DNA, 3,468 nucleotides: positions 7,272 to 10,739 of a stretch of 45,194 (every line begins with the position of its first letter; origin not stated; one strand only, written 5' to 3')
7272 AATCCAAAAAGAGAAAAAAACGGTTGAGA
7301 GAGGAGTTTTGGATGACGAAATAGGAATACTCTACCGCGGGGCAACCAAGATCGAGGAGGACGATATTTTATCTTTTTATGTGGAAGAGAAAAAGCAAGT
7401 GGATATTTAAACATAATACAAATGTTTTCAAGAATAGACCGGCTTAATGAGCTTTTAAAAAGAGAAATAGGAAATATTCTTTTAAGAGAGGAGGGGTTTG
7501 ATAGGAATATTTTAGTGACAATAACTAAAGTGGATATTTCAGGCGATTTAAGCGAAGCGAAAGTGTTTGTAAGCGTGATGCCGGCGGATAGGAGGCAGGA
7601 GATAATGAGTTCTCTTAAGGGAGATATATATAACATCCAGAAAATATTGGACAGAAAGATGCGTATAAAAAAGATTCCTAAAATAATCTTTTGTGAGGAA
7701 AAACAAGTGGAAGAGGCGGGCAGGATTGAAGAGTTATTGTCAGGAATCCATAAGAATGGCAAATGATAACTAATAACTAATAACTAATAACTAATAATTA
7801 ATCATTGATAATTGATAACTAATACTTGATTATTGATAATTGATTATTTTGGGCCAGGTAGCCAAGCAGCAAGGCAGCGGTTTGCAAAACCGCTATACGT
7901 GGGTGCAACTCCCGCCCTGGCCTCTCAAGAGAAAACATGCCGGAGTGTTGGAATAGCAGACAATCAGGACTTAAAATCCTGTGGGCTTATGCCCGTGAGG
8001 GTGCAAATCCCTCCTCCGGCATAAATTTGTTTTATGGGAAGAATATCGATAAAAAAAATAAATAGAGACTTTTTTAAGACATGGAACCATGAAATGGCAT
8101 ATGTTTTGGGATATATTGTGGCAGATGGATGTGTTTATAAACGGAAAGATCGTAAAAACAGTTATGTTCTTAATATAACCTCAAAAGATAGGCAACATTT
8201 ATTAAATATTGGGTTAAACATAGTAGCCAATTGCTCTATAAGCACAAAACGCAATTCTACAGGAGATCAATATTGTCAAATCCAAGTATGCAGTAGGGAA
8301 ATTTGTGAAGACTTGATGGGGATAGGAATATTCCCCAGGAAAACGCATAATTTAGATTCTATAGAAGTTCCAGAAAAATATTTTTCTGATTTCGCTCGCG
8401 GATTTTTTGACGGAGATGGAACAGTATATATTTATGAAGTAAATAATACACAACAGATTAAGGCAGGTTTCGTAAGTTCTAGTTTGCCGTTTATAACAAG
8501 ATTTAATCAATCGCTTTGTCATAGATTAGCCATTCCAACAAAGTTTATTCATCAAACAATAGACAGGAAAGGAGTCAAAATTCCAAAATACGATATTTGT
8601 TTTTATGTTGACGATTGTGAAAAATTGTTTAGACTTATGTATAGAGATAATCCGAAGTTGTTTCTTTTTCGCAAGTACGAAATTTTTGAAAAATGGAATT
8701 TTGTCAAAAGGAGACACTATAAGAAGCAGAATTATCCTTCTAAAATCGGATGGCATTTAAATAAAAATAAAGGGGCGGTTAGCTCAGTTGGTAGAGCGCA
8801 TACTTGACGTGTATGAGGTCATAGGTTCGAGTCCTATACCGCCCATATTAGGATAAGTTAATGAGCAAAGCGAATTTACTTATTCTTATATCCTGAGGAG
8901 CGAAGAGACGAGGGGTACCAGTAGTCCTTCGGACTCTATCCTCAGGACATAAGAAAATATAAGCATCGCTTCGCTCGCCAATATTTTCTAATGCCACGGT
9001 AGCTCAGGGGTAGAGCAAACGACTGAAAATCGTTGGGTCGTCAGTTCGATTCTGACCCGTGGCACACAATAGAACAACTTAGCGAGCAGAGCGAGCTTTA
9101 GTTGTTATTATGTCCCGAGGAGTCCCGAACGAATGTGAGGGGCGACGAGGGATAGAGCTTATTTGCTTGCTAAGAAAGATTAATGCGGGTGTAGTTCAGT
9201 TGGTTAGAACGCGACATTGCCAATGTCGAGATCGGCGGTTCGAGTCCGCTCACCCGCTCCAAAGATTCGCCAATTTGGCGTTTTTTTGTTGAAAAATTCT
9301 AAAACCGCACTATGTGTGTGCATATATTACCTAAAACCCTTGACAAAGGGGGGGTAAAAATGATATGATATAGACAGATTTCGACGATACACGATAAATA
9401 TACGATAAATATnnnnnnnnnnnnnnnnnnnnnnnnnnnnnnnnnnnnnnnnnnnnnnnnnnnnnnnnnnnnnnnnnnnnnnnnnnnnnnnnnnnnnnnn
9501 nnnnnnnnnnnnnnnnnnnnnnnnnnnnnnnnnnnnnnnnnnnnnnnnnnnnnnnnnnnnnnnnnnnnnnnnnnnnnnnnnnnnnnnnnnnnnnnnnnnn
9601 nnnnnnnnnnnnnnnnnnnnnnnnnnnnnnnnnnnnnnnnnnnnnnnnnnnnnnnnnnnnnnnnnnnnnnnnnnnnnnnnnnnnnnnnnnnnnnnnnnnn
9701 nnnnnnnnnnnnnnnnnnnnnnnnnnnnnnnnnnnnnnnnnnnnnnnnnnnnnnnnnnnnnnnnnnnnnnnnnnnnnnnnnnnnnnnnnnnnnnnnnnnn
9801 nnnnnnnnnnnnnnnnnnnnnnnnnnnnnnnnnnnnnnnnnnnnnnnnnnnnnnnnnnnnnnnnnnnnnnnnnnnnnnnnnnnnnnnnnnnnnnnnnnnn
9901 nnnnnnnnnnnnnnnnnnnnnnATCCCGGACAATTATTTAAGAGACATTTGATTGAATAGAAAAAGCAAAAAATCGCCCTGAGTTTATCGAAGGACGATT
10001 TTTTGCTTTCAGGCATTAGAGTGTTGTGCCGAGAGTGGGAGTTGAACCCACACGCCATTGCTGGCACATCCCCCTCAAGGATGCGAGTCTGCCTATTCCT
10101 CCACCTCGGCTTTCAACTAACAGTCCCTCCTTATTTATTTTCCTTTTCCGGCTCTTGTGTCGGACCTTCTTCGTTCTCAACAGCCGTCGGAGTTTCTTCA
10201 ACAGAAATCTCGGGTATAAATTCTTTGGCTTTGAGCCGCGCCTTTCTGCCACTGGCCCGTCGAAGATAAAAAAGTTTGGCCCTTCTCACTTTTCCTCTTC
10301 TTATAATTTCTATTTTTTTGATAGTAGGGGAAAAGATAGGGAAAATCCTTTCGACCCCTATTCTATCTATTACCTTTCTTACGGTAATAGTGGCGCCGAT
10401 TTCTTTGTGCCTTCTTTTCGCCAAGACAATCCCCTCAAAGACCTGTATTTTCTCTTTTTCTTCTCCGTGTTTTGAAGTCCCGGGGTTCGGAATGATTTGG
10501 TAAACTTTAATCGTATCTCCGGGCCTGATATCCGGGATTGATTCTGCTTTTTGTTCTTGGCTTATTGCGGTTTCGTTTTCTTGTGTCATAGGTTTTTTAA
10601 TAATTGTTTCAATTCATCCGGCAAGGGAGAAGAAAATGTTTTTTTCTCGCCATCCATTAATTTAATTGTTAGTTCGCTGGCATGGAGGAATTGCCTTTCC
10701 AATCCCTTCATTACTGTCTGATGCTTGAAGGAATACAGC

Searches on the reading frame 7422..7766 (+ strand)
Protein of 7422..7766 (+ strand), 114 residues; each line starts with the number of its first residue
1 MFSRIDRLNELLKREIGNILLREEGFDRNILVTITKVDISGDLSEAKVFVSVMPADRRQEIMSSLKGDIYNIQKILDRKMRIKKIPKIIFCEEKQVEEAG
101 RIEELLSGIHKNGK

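Call 11: search_protein_families(library=pfam, proteins=[window:7422-7766:+])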
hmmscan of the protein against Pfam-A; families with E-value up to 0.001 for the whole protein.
window:7422-7766:+ (114 aa): 1 family
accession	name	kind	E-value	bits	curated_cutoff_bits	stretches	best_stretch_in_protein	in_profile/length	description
PF02033.23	RBFA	-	9.7e-23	80.9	34.7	1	4-106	1-105/105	Ribosome-binding factor A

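Call 55: find_encoding_contigs(protein=window:7422-7766:+, flank=8000, max_places=10)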
Protein window:7422-7766:+ (114 aa): 24 contigs read that carry it; 8 places shown.
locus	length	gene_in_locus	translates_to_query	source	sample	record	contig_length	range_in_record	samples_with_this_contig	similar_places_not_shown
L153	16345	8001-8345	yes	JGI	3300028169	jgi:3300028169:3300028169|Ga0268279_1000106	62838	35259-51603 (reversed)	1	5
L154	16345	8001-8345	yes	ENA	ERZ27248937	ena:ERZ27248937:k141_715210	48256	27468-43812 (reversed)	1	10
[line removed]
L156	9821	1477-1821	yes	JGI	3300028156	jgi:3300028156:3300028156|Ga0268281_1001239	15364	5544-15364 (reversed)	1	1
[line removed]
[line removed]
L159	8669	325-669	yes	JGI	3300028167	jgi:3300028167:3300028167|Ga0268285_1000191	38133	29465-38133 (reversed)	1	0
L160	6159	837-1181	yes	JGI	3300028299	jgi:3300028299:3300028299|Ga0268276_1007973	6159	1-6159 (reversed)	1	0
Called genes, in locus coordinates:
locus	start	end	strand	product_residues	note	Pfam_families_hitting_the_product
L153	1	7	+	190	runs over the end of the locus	-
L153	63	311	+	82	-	-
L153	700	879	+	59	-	-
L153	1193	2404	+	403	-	PF00579:tRNA-synt_1b, PF16714:TyrRSs_C (faint), PF01479:S4 (weak)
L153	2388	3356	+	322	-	PF00070:Pyr_redox (faint), PF01266:DAO, PF01494:FAD_binding_3 (faint), PF07992:Pyr_redox_2 (faint), PF12831:FAD_oxidored (weak), PF13450:NAD_binding_8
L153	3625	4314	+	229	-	-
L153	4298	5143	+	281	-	PF08241:Methyltransf_11 (faint), PF13847:Methyltransf_31 (faint), PF01555:N6_N4_Mtase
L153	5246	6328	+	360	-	PF00144:Beta-lactamase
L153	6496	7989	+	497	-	PF00009:GTP_EFTU, PF00071:Ras (weak), PF00350:Dynamin_N (faint), PF01926:MMR_HSR1, PF02421:FeoB_N (faint), PF22042:EF-G_D2, PF11987:IF-2, PF03144:GTP_EFTU_D2 (weak)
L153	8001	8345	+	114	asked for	PF02033:RBFA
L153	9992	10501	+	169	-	-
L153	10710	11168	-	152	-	PF01245:Ribosomal_L19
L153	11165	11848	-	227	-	PF00849:PseudoU_synth_2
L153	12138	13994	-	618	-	PF06480:FtsH_ext (weak), PF00004:AAA, PF07728:AAA_5 (faint), PF23902:AAA_lid_PRS2_C (weak), PF17862:AAA_lid_3, PF01434:Peptidase_M41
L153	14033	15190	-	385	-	PF00575:S1 (weak), PF21543:CvfB_2nd (faint), PF23459:S1_RRP5 (faint), PF00575:S1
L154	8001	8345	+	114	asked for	PF02033:RBFA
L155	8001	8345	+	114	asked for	PF02033:RBFA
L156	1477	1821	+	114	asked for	PF02033:RBFA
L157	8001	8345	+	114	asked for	PF02033:RBFA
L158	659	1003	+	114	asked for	PF02033:RBFA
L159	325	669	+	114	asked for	PF02033:RBFA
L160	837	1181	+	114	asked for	PF02033:RBFA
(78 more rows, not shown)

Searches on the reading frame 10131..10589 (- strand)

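Call 51: search_protein_families(library=pfam, proteins=[window:10131-10589:-], max_evalue=0.01)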
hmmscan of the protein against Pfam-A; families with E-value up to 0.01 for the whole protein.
window:10131-10589:- (152 aa): 1 family
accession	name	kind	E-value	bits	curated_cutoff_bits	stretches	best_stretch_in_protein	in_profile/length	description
PF01245.26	Ribosomal_L19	-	2e-34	118.3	22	1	8-121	5-110/111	Ribosomal protein L19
